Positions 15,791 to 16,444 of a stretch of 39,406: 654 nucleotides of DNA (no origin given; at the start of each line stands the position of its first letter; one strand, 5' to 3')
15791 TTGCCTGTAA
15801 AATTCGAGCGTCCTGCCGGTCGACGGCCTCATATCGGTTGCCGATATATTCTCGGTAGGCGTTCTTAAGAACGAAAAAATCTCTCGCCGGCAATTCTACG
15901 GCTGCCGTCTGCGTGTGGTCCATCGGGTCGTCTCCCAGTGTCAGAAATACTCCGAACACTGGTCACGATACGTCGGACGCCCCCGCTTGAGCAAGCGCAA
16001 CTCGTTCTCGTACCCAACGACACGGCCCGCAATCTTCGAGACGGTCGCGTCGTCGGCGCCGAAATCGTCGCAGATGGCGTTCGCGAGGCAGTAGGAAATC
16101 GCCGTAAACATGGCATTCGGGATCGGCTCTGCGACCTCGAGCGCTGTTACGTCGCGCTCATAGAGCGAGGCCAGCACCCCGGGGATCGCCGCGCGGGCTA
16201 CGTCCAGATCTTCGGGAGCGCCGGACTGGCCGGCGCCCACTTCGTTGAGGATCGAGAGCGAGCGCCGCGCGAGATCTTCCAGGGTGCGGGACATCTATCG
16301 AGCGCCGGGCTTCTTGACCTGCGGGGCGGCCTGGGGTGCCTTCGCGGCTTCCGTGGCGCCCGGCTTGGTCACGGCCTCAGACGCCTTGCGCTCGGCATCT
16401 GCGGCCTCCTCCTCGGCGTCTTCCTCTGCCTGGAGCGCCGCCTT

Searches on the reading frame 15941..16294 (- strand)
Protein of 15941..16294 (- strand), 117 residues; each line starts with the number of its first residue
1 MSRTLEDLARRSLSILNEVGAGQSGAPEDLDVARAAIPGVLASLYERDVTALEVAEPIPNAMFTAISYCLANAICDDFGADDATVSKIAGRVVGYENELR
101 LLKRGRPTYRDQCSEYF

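Call 18: search_protein_families(library=phrogs, proteins=[window:15941-16294:-], max_evalue=0.1)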
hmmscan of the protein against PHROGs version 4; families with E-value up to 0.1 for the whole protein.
window:15941-16294:- (117 aa): 1 family
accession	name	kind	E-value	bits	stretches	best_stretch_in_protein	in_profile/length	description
phrog_29314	-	unknown function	0.00064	20.7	1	5-81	7-90/137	-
